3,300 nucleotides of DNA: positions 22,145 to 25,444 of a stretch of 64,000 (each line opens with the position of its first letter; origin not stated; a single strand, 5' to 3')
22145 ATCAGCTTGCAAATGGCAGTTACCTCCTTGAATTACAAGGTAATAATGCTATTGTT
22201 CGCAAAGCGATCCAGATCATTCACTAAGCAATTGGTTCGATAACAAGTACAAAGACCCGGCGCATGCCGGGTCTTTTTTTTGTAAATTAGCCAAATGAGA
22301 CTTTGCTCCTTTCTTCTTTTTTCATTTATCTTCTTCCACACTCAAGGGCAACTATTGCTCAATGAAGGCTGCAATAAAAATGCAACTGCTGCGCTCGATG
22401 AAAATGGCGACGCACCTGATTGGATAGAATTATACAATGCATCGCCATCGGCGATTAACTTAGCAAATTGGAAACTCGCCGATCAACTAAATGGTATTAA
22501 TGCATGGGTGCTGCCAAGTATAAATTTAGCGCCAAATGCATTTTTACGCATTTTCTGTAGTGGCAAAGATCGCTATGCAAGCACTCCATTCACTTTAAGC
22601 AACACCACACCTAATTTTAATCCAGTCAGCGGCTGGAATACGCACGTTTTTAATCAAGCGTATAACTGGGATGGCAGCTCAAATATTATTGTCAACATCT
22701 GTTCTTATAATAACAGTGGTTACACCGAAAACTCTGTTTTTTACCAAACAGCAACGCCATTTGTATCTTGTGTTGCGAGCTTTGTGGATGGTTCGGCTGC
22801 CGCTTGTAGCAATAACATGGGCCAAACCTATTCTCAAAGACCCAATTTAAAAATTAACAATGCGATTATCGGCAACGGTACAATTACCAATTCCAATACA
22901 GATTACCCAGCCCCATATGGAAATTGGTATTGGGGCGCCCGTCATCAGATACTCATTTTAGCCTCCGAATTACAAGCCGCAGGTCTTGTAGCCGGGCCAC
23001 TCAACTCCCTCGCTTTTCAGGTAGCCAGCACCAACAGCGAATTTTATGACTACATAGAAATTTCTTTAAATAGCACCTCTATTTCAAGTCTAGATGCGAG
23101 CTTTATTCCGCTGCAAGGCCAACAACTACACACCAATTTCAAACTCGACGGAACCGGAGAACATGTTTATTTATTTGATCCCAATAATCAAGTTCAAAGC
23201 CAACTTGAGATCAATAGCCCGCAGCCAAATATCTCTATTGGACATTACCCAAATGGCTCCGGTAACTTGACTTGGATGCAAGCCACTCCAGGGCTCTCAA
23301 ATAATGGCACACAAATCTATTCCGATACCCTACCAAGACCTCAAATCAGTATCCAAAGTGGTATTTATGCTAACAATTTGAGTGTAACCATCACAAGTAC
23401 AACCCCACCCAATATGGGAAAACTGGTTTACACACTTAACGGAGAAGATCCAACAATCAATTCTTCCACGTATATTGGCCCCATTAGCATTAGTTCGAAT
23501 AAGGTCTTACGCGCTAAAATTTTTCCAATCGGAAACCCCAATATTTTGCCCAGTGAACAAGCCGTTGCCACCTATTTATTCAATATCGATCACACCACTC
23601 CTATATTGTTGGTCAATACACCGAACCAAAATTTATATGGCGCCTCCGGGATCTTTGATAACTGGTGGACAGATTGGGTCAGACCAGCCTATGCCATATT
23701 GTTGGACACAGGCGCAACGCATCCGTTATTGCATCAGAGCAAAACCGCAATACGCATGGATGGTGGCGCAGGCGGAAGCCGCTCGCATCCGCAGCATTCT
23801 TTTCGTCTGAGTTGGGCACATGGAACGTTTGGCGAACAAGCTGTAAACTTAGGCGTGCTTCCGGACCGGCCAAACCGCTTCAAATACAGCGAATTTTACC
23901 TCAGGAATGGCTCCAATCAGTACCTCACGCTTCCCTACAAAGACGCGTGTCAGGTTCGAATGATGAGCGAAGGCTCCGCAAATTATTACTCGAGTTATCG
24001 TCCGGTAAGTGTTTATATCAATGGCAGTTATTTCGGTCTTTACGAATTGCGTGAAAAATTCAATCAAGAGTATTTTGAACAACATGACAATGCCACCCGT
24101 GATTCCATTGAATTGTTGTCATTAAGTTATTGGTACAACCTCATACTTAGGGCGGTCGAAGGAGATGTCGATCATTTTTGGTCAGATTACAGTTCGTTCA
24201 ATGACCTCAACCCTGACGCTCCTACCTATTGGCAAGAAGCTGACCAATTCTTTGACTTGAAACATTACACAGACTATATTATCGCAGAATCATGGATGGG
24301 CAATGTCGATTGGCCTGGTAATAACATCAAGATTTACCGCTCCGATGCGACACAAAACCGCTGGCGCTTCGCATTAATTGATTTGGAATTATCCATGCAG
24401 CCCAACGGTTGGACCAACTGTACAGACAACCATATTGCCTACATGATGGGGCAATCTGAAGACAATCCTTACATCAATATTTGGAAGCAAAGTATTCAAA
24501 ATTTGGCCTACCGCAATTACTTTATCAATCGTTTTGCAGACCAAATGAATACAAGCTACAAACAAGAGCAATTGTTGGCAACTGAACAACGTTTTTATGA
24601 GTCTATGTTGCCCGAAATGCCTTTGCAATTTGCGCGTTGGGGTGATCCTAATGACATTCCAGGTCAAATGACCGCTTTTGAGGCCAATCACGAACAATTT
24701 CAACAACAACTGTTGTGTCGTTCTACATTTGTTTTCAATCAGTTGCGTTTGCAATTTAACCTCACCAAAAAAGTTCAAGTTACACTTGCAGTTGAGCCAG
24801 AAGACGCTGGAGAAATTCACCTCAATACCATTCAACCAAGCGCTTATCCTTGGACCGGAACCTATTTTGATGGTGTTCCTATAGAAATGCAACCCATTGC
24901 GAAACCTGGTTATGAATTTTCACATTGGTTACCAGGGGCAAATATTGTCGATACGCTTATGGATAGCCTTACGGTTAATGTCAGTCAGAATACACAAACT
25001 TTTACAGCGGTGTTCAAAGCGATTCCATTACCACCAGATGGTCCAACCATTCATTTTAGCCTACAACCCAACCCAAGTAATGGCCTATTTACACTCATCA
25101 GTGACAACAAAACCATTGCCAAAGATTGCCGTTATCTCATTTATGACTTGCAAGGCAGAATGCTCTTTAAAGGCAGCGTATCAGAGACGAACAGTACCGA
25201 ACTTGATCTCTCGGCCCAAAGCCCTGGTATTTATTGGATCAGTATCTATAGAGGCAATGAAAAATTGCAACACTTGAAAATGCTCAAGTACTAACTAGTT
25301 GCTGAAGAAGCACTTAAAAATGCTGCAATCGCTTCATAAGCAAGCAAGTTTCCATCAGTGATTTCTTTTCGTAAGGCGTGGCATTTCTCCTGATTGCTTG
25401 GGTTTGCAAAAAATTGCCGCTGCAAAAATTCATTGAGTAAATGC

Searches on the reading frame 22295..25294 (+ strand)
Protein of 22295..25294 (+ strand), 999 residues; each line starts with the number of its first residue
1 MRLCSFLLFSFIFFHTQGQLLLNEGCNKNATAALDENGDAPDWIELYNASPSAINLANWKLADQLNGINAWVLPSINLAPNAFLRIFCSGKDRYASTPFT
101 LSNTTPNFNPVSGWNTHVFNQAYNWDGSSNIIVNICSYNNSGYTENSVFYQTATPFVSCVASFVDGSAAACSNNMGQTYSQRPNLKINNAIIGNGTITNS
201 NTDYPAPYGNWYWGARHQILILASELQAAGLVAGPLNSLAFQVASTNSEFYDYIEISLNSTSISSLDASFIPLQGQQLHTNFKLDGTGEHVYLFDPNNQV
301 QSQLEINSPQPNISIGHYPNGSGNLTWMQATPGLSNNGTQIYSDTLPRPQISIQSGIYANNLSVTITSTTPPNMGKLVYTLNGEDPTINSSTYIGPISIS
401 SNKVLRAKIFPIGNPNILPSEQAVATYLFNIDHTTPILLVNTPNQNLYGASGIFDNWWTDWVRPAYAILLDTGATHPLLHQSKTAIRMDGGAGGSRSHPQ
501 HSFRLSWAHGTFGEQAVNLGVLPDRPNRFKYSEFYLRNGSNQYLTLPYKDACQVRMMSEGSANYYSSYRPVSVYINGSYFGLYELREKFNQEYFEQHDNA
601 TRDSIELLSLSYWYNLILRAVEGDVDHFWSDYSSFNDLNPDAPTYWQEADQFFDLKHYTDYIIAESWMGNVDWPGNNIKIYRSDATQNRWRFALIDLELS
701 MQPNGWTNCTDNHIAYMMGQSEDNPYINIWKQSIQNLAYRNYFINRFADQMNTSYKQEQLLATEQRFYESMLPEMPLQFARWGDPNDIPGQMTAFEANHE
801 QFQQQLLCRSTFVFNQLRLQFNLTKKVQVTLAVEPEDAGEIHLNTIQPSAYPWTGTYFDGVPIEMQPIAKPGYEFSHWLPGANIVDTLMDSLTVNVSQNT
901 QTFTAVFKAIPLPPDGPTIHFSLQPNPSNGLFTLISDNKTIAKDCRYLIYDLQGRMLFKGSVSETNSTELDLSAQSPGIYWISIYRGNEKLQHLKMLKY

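Call 73: search_protein_families(library=pfam, proteins=[window:22295-25294:+], max_evalue=0.0001)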
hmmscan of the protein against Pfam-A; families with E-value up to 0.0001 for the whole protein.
window:22295-25294:+ (999 aa): 5 families
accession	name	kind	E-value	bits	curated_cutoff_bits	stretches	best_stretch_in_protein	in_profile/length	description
PF08757.17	CotH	-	1.4e-17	64.7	23.8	1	493-805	6-314/322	CotH kinase protein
PF13290.12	CHB_HEX_C_1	-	5.6e-11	42.7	22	1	354-410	2-56/67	Chitobiase/beta-hexosaminidase C-terminal domain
PF00932.25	LTD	-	2.3e-10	41.3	34.3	1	36-103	22-87/109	Lamin Tail Domain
PF18962.6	Por_Secre_tail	-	1.2e-09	38.8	27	1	925-991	3-69/75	Secretion system C-terminal sorting domain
PF13287.12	Fn3_assoc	-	4.5e-07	30.3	23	1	364-407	1-42/59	Fn3 associated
